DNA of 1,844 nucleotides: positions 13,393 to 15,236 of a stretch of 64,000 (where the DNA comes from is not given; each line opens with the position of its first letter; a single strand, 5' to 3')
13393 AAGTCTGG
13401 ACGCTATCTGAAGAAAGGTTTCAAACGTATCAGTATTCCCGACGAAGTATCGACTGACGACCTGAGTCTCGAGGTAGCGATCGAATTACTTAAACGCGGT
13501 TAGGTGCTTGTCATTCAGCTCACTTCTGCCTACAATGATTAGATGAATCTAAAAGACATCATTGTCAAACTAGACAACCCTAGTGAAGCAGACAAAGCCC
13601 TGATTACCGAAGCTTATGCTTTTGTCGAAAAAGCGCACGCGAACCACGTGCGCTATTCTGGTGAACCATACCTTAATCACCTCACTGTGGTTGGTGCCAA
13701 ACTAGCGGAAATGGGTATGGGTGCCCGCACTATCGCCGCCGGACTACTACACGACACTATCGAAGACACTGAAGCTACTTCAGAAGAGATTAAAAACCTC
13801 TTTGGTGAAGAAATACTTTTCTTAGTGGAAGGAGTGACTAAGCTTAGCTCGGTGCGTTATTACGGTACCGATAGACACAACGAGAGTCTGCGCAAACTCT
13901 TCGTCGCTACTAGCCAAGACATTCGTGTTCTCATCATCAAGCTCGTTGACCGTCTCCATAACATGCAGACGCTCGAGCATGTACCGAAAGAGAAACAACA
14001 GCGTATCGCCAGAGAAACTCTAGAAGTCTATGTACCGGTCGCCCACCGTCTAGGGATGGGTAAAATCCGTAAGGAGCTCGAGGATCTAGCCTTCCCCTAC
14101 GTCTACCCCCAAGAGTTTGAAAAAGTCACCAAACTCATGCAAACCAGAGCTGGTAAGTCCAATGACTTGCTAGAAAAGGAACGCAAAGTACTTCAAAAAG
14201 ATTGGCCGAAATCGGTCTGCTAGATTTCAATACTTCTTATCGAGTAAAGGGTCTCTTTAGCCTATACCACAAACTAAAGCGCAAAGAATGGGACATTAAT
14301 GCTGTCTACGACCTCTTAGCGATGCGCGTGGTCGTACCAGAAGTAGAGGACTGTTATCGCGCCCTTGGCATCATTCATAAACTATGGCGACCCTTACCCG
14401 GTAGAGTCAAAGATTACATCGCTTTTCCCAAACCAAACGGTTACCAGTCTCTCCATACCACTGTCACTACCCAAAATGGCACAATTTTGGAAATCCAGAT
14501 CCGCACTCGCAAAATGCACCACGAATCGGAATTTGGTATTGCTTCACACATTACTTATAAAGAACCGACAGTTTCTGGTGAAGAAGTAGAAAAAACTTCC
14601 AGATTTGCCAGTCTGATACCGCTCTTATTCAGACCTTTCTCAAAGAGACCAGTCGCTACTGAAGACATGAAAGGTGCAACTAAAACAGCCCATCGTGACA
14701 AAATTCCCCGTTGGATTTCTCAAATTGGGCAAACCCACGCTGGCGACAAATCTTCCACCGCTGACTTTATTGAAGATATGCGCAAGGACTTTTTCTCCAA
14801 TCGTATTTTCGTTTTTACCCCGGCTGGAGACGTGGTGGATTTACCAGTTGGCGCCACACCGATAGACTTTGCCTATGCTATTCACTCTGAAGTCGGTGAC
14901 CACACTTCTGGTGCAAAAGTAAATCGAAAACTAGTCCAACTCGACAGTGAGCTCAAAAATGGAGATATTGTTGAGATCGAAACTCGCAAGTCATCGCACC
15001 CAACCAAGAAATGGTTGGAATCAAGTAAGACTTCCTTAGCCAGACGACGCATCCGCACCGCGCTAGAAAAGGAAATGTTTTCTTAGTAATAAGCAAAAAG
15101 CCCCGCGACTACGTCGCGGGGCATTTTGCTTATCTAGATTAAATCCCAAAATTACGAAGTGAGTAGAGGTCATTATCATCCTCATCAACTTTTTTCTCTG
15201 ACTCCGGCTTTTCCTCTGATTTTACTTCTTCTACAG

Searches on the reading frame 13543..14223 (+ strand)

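Call 29: search_protein_families(library=pfam, proteins=[window:13543-14223:+], max_evalue=0.001)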
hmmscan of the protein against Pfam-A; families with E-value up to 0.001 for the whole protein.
window:13543-14223:+ (226 aa): 2 families
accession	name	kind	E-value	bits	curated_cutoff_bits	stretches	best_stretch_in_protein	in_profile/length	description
PF13328.12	HD_4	-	4.4e-44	150.4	27.2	1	24-172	1-155/156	HD domain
PF01966.28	HD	-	1.5e-07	32.1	22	1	44-141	2-116/116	HD domain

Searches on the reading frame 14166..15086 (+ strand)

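Call 29: search_protein_families(library=pfam, proteins=[window:14166-15086:+], max_evalue=0.001)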
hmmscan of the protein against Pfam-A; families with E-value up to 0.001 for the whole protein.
window:14166-15086:+ (306 aa): 2 families
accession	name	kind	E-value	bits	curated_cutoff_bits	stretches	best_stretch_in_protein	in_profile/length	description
PF04607.23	RelA_SpoT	-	2.2e-38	131.4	27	1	26-133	2-110/113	Region found in RelA / SpoT proteins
PF02824.27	TGS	-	2.6e-23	82.3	22.2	1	214-271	1-58/60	TGS domain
